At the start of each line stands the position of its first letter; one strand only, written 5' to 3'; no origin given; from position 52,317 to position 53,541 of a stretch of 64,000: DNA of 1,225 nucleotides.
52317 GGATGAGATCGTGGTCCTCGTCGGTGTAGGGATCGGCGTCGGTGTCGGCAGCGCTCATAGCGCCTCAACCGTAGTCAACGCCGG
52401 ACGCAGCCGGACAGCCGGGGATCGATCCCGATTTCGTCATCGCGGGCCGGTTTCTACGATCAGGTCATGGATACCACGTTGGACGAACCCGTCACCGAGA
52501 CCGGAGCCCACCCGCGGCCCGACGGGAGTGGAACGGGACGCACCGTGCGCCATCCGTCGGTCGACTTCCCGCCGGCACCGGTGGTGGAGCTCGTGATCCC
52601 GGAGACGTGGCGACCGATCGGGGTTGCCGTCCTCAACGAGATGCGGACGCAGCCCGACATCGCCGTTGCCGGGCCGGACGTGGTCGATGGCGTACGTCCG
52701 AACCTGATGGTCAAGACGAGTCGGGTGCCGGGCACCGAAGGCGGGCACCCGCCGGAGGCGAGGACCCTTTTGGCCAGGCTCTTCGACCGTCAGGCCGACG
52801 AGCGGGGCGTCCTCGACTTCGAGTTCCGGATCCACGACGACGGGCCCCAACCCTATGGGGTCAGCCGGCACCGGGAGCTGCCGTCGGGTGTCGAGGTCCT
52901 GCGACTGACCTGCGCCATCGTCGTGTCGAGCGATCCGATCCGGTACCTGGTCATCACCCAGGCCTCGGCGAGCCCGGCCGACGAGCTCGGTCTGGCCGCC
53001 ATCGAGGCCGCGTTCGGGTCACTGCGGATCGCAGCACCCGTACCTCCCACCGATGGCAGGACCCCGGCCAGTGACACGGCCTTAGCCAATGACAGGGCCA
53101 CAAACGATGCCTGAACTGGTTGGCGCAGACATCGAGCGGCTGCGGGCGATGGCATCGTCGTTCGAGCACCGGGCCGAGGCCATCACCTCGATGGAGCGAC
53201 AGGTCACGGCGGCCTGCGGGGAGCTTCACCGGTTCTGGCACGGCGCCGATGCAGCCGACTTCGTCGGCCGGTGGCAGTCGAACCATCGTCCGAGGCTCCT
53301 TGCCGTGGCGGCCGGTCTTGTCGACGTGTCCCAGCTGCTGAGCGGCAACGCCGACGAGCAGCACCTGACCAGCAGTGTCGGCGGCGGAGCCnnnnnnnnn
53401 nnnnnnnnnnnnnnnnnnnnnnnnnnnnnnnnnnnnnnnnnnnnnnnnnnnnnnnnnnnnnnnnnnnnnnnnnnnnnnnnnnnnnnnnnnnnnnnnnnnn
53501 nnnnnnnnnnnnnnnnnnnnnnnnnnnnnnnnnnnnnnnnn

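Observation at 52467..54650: Satellite polymorphic-toxin module: WXG100-like targeting domain fused to a DUF4157-like HExxH metallopeptidase domain, with coupled accessory and lipoprotein genes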

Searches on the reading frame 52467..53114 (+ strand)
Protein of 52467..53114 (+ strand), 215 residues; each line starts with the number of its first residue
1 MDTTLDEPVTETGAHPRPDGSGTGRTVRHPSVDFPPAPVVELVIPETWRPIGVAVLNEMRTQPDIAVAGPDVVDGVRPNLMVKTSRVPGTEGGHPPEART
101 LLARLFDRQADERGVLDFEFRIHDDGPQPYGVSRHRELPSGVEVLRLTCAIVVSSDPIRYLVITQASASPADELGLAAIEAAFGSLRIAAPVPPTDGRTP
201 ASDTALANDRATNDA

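Call 3: search_protein_families(library=pfam, proteins=[window:52467-53114:+], max_evalue=1)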
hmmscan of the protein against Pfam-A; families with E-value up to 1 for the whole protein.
window:52467-53114:+ (215 aa): 0 families

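Call 4: search_protein_families(library=ncbifam, proteins=[window:52467-53114:+], max_evalue=1)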
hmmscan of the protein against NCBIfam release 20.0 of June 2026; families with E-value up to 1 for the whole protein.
window:52467-53114:+ (215 aa): 0 families

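Call 56: find_homologous_proteins(query=A9, max_evalue=0.001)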
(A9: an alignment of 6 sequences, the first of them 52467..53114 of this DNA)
Query A9 (6 sequences) (215 aa, profile of the alignment): 16 proteins with E <= 0.001 among 8000 candidates.
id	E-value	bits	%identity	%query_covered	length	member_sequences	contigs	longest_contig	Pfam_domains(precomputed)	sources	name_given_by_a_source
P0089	9.7e-74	265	23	76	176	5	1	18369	-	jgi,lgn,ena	jgi:hypothetical protein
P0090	3.7e-72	260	31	40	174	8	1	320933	-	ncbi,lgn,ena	-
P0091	6.0e-72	259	30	51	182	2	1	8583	-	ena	-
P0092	3.0e-71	257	100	100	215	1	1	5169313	-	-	-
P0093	4.9e-71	256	39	29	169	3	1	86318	-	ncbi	ncbi:MAG: hypothetical protein AAGE88_10985 [Actinomycetota bacterium]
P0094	2.4e-68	248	34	40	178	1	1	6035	-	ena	-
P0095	1.7e-63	232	34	29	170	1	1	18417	-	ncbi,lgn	-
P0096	1.0e-62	229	32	46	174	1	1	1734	-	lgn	-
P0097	2.8e-61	225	25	84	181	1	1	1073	-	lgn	-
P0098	4.3e-61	224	33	40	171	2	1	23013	-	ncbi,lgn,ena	-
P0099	8.4e-59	216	55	89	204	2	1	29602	-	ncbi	-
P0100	1.1e-58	216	61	79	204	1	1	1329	-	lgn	-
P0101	4.3e-58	214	29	57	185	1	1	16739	-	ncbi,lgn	-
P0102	6.1e-56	207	60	80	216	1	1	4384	-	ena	-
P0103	1.7e-54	202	52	92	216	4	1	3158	-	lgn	-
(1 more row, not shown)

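Call 67: predict_structure(alignment_id=A10)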
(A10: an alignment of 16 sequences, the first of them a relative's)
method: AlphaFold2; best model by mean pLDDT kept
length: 215 residues; sequences in the alignment: 16
mean_pLDDT: 81.0   pTM: 0.74
mean pLDDT of the five models: 81.0, 80.5, 80.1, 79.2, 78.6
residues with pLDDT >= 90: 115; 70-90: 41; 50-70: 35; < 50: 24
segments of 3 or more residues with pLDDT < 50: 8-21, 203-208
pLDDT, mean of each block of 10 residues (from residue 1): 50 45 77 66 93 62 89 96 88 85 95 94 94 96 97 85 96 96 92 68 50 54
secondary structure, 60 per line:
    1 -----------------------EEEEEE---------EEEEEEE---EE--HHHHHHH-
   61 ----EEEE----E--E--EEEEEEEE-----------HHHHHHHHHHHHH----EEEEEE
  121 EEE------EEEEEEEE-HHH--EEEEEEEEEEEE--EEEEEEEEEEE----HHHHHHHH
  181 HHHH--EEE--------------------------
elements in order: E24-29 E39-45 H53-59 E65-68 E79-86 H98-110 E115-123 E130-137 E144-155 E158-168 H173-184 E187-189
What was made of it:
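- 52467..53114 (+): 215-aa cytoplasmic accessory protein with a PsbP/Mog1/DUF1795(Eag)/LpqN/Tsi3-like fold; candidate effector chaperone or adaptor. The AF2 model has pLDDT 81 (call 67).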

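Call 70: fold_search(model_id=the predicted structure, library=pdb)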
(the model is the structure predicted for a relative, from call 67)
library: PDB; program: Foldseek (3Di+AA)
matches with E <= 10: 1551; with E <= 0.001: 17
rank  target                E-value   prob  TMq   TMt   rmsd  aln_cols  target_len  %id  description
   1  3lyd_A                7.4e-07  1.00  0.55  0.72   5.7       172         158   17  Crystal structure of Putative uncharacterized protein from Jonesia denitrificans (released 2010-03-09)
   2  3lyd_B                2.8e-06  1.00  0.55  0.72   5.4       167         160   18  Crystal structure of Putative uncharacterized protein from Jonesia denitrificans (released 2010-03-09)
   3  4ol4                  8.2e-06  1.00  0.61  0.73   5.8       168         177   10  Crystal structure of secreted proline rich antigen MTC28 (Rv0040c) from Mycobacterium tuberculosis (released 2015-01-28)
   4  4pws                  1.3e-05  1.00  0.61  0.73   5.0       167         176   10  Crystal structure of secreted proline rich antigen MTC28 (Rv0040c) at 2.15 A with bound chloride from Mycobacterium tube (released 2015-03-25)
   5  6e5d                  1.8e-05  1.00  0.57  0.69   6.2       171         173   13  Crystal structure of LpqN involved in cell envelope biogenesis of Mycobacterium tuberculosis (released 2019-07-24)
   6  4rth_B                8.1e-05  1.00  0.47  0.57   5.3       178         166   13  The crystal structure of PsbP from Zea mays (released 2015-03-11)
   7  2vu4                  8.6e-05  1.00  0.46  0.62   5.6       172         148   14  Structure of PsbP protein from Spinacia oleracea at 1.98 A resolution (released 2009-07-21)
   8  4rth_A                9.5e-05  1.00  0.44  0.54   6.3       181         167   15  The crystal structure of PsbP from Zea mays (released 2015-03-11)
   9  4rti                  1.2e-04  1.00  0.45  0.54   6.1       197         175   14  The crystal structure of PsbP from Spinacia oleracea (released 2015-03-11)
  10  1v2b_B                1.4e-04  1.00  0.49  0.67   5.1       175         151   18  Crystal Structure of PsbP Protein in the Oxygen-Evolving Complex of Photosystem II from Higher Plants (released 2004-05-18)
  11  8z9d_P                1.5e-04  1.00  0.47  0.53   9.4       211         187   13  cryo-EM structure of PSII-LHCII megacomplex from spinach (released 2024-11-13)
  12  2xb3                  1.5e-04  1.00  0.51  0.69   4.3       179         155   14  The Structure of Cyanobacterial PsbP (released 2010-08-25)
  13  1v2b_A                1.8e-04  1.00  0.47  0.64   5.4       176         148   18  Crystal Structure of PsbP Protein in the Oxygen-Evolving Complex of Photosystem II from Higher Plants (released 2004-05-18)
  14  9gnw_P                2.5e-04  1.00  0.43  0.48   6.1       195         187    8  Universal PSII assembly intermediate (released 2025-09-17)
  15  3jcu_P                3.1e-04  1.00  0.44  0.53   5.6       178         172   15  Cryo-EM structure of spinach PSII-LHCII supercomplex at 3.2 Angstrom resolution (released 2016-05-25)
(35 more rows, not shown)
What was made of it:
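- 52467..53114 (+): Foldseek PDB hits: 3lyd E 7e-7, MTC28, LpqN, PsbP, then EagT6/SciW and Tsi3 (call 70).
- On Eag / DUF1795 effector chaperones: Closer matches are 3lyd, MTC28, LpqN and PsbP (call 70).
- Closest known: Eag. Same: The 215-aa protein shares the predicted fold (call 70).
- The fold also matches the T6SS immunity protein Tsi3 (call 70).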

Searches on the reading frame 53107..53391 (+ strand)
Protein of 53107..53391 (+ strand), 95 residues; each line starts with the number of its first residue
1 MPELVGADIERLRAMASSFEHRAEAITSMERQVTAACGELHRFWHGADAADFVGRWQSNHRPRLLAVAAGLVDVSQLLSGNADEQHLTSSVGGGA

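Call 98: search_solved_structures(query=A11, max_evalue=1, show_alignments=1)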
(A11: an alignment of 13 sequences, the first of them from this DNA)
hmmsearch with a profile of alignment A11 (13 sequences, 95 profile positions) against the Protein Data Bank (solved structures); distinct sequences matched with E-value up to 1: 28.
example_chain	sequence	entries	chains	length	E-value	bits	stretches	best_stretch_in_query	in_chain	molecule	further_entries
3zbh_A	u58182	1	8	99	3.5e-06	30.6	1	10-88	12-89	ESXA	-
4j41_A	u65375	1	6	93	1.1e-05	29.1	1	10-88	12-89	secreted protein EsxB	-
4j7k_A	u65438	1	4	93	2.6e-05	27.8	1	10-88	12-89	secreted protein EsxB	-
4iyh_A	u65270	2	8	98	4.3e-05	27.1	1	10-90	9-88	Secreted protein EsxB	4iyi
4j42_A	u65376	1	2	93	4.6e-05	27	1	10-88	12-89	secreted protein EsxB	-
4j10_A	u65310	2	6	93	5.2e-05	26.9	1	10-88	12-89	SECRETED PROTEIN ESXB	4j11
4i0x_A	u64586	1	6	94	5.9e-05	26.7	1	9-90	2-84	ESAT-6-like protein MAB_3112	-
4j7j_A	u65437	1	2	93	7e-05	26.5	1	10-88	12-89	secreted protein EsxB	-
2vs0_A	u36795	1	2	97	0.001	22.8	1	11-86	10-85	VIRULENCE FACTOR ESXA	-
2vrz_A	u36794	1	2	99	0.0011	22.7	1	11-86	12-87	VIRULENCE FACTOR ESXA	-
8a3k_UNK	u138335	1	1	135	0.0043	20.7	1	17-76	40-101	sc-apCC-4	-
3ogi_B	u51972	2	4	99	0.0081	19.9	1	5-91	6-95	Putative ESAT-6-like protein 7 | ESAT-6-like protein 7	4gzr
12fa_A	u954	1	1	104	0.014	19.1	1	21-80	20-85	ESAT-6-like protein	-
3gvm_A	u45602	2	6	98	0.022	18.5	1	10-89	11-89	Putative uncharacterized protein SAG1039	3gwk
4lws_A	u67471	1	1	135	0.029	18.1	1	8-82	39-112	Uncharacterized protein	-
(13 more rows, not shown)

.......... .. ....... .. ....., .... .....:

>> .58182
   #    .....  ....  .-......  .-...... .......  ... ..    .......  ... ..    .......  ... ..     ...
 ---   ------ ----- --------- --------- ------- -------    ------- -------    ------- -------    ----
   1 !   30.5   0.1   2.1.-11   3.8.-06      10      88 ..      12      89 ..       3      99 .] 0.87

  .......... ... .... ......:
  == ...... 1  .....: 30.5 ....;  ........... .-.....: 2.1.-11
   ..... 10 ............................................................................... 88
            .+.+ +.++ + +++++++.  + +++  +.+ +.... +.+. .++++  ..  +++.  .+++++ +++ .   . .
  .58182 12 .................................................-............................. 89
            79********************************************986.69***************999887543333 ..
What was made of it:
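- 53107..53382 (+): WXG100 (ESAT-6-like) N-terminal domain of the toxin, residues 1-92, with W44-H-G46. The profile hits solved EsxA/EsxB structures, E 3.5e-6 (call 98).
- On WXG100 / ESAT-6-like (PF06013, TIGR03930): The 13-sequence profile A11 matches solved EsxA/EsxB over their full length, with a best E of 3.5e-6 (call 98).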
